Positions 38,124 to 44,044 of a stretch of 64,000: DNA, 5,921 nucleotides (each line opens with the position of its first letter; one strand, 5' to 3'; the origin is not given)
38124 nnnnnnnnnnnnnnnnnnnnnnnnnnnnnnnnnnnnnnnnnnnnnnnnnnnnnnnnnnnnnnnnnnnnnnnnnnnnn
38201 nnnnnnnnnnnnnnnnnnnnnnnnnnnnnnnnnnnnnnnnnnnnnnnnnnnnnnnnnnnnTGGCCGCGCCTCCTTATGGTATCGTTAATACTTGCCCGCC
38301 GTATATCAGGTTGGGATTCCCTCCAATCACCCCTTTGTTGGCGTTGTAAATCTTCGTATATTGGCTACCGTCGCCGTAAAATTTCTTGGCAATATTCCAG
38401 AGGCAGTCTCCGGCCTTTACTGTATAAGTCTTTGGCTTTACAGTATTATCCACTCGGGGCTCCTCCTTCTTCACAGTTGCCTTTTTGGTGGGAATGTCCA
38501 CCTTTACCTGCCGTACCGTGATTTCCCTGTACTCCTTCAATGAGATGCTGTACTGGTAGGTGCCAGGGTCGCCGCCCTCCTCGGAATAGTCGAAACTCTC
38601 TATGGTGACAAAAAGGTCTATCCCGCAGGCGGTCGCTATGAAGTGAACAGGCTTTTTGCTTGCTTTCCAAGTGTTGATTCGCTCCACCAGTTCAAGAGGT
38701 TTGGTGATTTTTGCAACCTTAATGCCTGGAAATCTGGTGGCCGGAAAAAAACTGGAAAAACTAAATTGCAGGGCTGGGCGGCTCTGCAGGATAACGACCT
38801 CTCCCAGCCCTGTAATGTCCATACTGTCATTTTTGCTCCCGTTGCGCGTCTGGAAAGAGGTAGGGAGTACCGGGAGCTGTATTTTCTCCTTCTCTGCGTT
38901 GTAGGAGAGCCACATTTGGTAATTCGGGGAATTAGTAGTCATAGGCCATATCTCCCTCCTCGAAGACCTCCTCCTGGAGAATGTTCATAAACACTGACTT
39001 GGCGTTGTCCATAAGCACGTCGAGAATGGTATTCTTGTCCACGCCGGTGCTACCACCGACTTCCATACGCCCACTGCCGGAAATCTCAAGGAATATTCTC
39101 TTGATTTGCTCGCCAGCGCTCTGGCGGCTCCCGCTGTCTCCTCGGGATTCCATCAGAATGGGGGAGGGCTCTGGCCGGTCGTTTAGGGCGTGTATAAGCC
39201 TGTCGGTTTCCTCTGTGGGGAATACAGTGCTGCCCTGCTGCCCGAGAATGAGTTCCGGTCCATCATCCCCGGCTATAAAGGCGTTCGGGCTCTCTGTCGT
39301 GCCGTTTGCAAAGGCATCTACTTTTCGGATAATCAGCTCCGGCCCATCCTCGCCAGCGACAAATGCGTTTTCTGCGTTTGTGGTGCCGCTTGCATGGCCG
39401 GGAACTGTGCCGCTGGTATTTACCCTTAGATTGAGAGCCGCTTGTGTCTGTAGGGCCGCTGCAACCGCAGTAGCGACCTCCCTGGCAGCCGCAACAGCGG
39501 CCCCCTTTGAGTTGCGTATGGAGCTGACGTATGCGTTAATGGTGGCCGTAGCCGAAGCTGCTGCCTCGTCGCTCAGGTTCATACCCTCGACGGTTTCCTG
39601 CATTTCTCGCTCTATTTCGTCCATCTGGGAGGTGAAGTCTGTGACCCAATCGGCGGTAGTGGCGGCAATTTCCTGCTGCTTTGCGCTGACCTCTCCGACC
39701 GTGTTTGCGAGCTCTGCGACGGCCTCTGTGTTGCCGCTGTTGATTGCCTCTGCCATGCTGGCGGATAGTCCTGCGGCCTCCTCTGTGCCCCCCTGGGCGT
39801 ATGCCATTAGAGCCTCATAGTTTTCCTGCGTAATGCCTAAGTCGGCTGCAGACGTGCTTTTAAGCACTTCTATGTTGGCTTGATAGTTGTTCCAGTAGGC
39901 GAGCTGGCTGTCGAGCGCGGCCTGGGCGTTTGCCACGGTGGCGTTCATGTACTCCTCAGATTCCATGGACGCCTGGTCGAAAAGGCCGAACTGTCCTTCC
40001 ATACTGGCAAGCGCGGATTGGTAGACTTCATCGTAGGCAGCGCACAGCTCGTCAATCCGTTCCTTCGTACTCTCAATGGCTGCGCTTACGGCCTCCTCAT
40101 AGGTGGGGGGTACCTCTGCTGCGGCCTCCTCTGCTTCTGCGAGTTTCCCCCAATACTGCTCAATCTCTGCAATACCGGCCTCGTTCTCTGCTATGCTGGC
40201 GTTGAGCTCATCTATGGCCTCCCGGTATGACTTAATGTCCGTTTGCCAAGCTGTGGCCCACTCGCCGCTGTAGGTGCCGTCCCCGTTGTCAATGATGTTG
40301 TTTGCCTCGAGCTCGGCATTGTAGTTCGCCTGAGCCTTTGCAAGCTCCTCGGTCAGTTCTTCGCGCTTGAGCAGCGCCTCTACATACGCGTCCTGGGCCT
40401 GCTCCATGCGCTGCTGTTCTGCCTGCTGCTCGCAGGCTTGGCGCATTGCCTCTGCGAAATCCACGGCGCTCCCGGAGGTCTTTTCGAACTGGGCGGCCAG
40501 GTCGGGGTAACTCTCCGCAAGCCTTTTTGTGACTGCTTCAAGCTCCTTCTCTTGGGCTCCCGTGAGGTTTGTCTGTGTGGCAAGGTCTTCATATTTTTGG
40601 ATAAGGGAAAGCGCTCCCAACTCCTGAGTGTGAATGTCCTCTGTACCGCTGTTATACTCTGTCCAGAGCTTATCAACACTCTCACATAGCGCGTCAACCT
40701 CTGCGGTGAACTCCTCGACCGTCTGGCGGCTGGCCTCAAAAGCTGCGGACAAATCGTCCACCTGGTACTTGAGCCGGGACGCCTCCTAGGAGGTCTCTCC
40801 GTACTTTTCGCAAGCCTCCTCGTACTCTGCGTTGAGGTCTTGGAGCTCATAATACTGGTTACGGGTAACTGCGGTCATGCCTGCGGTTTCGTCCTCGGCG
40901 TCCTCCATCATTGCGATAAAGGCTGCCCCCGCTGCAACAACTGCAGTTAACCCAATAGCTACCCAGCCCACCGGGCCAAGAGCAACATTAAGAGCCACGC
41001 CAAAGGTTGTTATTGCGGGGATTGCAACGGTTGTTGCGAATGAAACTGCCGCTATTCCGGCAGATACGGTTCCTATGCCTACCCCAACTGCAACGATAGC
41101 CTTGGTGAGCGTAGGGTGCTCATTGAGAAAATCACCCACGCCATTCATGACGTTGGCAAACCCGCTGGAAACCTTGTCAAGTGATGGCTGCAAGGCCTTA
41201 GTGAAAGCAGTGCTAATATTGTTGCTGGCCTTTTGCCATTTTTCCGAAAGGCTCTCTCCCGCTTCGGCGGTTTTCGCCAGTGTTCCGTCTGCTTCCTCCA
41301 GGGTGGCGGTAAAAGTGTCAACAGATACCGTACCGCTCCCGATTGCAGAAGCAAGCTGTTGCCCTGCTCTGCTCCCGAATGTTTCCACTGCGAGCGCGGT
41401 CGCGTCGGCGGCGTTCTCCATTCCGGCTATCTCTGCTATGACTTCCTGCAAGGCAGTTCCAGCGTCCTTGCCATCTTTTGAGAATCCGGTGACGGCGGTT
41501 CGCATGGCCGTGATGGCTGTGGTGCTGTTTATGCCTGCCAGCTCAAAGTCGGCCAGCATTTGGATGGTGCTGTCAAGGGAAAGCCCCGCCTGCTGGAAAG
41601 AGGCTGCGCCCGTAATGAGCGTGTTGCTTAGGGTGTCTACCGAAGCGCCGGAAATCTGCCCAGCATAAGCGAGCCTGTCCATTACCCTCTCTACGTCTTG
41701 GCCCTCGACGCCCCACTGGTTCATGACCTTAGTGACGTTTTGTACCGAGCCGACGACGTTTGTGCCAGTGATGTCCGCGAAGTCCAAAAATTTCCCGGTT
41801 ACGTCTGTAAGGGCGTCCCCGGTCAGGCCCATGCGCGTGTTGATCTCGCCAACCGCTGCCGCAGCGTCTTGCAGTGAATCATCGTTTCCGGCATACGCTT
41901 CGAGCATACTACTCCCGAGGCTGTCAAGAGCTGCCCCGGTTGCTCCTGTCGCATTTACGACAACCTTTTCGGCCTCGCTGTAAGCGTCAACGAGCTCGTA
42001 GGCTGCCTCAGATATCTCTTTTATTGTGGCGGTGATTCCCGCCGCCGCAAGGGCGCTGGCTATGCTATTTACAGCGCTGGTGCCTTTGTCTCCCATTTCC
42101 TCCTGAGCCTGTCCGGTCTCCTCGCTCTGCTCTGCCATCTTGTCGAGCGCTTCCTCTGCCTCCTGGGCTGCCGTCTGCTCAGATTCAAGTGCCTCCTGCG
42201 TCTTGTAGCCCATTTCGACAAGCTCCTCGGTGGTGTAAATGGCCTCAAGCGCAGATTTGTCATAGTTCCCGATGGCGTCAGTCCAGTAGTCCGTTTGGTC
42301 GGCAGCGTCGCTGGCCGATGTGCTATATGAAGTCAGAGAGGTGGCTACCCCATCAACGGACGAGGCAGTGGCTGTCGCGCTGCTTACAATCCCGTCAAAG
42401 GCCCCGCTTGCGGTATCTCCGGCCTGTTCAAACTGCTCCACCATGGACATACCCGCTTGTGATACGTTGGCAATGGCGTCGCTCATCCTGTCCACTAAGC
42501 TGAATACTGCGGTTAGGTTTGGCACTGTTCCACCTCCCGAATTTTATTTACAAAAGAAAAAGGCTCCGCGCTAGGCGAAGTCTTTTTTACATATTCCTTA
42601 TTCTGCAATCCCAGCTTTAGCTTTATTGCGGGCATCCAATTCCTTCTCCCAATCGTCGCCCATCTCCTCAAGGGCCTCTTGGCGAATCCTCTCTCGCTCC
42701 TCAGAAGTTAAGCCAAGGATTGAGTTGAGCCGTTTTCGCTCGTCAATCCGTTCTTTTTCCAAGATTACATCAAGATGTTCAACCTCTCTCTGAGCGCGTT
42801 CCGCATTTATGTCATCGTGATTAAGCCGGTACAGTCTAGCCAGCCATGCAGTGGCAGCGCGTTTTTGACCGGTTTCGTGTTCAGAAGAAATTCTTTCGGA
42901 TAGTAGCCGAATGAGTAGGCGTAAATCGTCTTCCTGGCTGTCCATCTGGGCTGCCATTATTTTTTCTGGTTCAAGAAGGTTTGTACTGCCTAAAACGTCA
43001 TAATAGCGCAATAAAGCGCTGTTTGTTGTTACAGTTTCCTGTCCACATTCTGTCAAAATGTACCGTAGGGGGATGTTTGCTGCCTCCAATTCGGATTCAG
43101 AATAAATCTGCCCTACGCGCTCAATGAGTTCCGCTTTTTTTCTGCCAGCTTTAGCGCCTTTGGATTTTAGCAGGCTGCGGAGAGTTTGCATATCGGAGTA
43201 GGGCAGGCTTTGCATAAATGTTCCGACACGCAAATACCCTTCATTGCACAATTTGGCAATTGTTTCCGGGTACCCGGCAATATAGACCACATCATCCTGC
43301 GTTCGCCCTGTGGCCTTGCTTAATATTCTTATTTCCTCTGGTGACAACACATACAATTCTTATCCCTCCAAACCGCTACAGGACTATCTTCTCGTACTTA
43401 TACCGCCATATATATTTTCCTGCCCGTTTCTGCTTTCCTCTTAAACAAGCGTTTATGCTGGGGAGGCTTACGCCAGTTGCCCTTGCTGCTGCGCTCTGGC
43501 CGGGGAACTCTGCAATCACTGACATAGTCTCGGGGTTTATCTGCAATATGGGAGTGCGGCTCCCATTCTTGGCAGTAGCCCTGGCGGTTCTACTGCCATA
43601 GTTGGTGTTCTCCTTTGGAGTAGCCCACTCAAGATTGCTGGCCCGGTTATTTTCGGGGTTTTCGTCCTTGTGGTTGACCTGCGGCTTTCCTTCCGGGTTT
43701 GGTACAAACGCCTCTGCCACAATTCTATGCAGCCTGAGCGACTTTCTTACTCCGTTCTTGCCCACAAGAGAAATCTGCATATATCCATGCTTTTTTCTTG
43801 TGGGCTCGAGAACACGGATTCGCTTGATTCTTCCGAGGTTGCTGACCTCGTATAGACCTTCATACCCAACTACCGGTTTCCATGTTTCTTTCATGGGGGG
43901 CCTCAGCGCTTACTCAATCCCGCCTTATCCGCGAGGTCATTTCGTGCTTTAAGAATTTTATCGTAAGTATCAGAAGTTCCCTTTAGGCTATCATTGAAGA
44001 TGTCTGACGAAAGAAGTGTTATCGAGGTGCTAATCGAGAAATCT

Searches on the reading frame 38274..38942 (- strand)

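Call 5: search_protein_families(library=pfam, proteins=[window:38274-38942:-], max_evalue=0.01)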
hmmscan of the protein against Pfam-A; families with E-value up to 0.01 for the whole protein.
window:38274-38942:- (222 aa): 1 family
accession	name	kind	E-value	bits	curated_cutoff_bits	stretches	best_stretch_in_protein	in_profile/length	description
PF01476.26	LysM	-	3.5e-09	36.9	20.9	1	173-222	1-43/43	LysM domain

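Call 6: search_protein_families(library=phrogs, proteins=[window:38274-38942:-], max_evalue=0.001)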
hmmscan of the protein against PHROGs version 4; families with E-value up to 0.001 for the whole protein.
window:38274-38942:- (222 aa): 12 families
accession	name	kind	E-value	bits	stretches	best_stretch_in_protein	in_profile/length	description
phrog_380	-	lysis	4.5e-75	253.5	1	4-222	18-235/309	endolysin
phrog_5184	-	unknown function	2.2e-27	96.6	1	8-147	2-138/140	-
phrog_21966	-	unknown function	2e-19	71.1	1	131-222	60-145/146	-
phrog_23201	-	unknown function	9.5e-17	62.3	1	10-145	4-136/224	-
phrog_14367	-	unknown function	6.4e-11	41.8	1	124-221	478-568/869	-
phrog_8272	-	tail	1.4e-06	29.6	1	168-222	35-88/93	tail protein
phrog_4602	-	other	2.6e-06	28.5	1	158-222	25-80/220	transglycosylase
phrog_291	-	lysis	4.5e-06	26.7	1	131-221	377-474/509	endolysin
phrog_7348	-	lysis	5.1e-05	21.3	1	129-221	2082-2149/2564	endolysin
phrog_21362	-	unknown function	0.00022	21.5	1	168-222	260-309/321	-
phrog_46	-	tail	0.00025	22.1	1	169-221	6-58/130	baseplate hub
phrog_13545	-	unknown function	0.00087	19.6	1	157-219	258-315/323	-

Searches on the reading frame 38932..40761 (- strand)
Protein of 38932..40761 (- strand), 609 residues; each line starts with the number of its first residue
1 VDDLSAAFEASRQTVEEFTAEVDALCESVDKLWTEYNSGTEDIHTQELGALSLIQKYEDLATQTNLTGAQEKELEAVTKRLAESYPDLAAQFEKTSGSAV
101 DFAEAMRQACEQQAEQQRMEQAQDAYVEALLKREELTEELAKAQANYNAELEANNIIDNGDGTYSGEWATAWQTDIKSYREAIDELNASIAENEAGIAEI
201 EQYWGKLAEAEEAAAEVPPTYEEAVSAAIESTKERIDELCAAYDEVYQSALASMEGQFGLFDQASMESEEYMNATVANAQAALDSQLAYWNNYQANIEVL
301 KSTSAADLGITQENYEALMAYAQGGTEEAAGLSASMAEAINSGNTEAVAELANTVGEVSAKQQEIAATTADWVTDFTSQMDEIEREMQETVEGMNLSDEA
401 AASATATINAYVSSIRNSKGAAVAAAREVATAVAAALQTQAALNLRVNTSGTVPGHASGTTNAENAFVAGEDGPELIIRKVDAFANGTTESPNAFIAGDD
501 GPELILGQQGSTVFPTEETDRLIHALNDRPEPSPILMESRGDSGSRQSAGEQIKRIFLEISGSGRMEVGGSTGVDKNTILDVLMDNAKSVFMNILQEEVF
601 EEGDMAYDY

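Call 5: search_protein_families(library=pfam, proteins=[window:38932-40761:-], max_evalue=0.01)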
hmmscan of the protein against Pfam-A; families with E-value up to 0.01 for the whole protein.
window:38932-40761:- (609 aa): 1 family
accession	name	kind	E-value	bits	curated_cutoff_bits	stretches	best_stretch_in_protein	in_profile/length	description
PF06103.16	DUF948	-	0.0034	18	37.2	0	4-47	24-67/89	Bacterial protein of unknown function (DUF948)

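Call 6: search_protein_families(library=phrogs, proteins=[window:38932-40761:-], max_evalue=0.001)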
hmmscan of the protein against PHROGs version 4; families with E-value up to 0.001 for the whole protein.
window:38932-40761:- (609 aa): 2 families
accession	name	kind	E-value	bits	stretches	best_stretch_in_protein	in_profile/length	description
phrog_1686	-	tail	2.2e-06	26.8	1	9-339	515-831/1224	tail length tape measure protein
phrog_5218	-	unknown function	8.4e-06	25.1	0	55-342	791-1044/1599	-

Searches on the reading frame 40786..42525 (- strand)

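Call 5: search_protein_families(library=pfam, proteins=[window:40786-42525:-], max_evalue=0.01)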
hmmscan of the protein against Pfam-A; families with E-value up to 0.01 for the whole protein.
window:40786-42525:- (579 aa): 2 families
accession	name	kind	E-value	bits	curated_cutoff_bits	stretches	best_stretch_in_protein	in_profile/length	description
PF10145.14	PhageMin_Tail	-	1.6e-15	57.9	33.2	1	217-379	14-160/201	Phage-related minor tail protein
PF20155.4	TMP_3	-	0.003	17.7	41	1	221-305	6-96/192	Tape measure protein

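Call 6: search_protein_families(library=phrogs, proteins=[window:40786-42525:-], max_evalue=0.001)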
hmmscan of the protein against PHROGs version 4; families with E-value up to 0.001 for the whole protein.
window:40786-42525:- (579 aa): 12 families
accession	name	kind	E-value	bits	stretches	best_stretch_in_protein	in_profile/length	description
phrog_28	-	tail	2e-39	137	1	118-535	193-671/1228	tail length tape measure protein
phrog_1272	-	tail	6.6e-37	127.8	1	32-555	117-691/1606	tail length tape measure protein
phrog_991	-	tail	2.2e-30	106.1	1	109-541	232-671/1966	tail length tape measure protein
phrog_167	-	tail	1.5e-21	77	1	112-539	212-616/1555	tail length tape measure protein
phrog_58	-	tail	1.3e-19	71.2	1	18-536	150-643/1544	tail length tape measure protein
phrog_1533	-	tail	1.7e-15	56.7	1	102-577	181-702/1688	tail length tape measure protein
phrog_5218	-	unknown function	1.8e-11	43.9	2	356-577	459-676/1599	-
phrog_28420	-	tail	6.9e-09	35.3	1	185-422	64-307/906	tail length tape measure protein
phrog_5755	-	tail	7.4e-09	36.1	1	108-438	191-527/541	tail length tape measure protein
phrog_9696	-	tail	1.1e-07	31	1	112-361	20-262/1415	tail length tape measure protein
phrog_794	-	tail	2.2e-07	31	1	409-511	461-567/763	tail length tape measure protein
phrog_4200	-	tail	6.6e-05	22.6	1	422-537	116-233/732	tail length tape measure protein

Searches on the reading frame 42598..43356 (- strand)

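Call 5: search_protein_families(library=pfam, proteins=[window:42598-43356:-], max_evalue=0.01)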
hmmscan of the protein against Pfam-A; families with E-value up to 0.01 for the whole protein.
window:42598-43356:- (252 aa): 0 families

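Call 6: search_protein_families(library=phrogs, proteins=[window:42598-43356:-], max_evalue=0.001)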
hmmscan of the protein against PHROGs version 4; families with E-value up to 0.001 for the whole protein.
window:42598-43356:- (252 aa): 1 family
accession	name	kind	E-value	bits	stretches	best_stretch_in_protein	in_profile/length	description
phrog_10777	-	unknown function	2.3e-05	24.6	1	25-107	135-219/482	-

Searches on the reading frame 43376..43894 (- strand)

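Call 5: search_protein_families(library=pfam, proteins=[window:43376-43894:-], max_evalue=0.01)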
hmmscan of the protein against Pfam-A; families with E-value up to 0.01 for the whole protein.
window:43376-43894:- (172 aa): 2 families
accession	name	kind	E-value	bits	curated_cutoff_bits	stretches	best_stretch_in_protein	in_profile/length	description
PF07463.16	NUMOD4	-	5.7e-13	49.3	23.4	1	3-43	1-48/49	NUMOD4 motif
PF13392.12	HNH_3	-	7.9e-11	41.9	24.8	1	55-96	3-44/46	HNH endonuclease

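Call 6: search_protein_families(library=phrogs, proteins=[window:43376-43894:-], max_evalue=0.001)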
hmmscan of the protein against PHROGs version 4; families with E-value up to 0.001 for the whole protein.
window:43376-43894:- (172 aa): 13 families
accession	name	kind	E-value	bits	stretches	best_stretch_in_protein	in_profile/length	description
phrog_59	-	DNA, RNA and nucleotide metabolism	5.8e-52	178.5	1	1-167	136-286/423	HNH endonuclease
phrog_959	-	DNA, RNA and nucleotide metabolism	1.3e-37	129.6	1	1-110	4-116/138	HNH endonuclease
phrog_1492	-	DNA, RNA and nucleotide metabolism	8.3e-30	105.2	1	1-97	43-156/414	HNH endonuclease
phrog_37683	-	unknown function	1.4e-13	51.6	1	15-122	121-229/279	-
phrog_99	-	DNA, RNA and nucleotide metabolism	3.1e-12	47.8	1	33-98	145-203/383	HNH endonuclease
phrog_826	-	DNA, RNA and nucleotide metabolism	4.3e-08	34.1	1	34-106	93-167/281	HNH endonuclease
phrog_7545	-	DNA, RNA and nucleotide metabolism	1.3e-07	33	1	32-110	62-143/160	HNH endonuclease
phrog_17657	-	DNA, RNA and nucleotide metabolism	1.5e-07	32.4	1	18-93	82-167/168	HNH endonuclease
phrog_20162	-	DNA, RNA and nucleotide metabolism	2.8e-07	31.8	1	88-166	7-82/88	HNH endonuclease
phrog_4578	-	DNA, RNA and nucleotide metabolism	1.6e-05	25.8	1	59-97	19-56/130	HNH endonuclease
phrog_21800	-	unknown function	4.1e-05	24.4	1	3-24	2-23/63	-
phrog_21964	-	DNA, RNA and nucleotide metabolism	0.00029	21.5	1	34-105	146-217/244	HNH endonuclease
phrog_15471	-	DNA, RNA and nucleotide metabolism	0.00047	21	1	34-98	14-78/183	HNH endonuclease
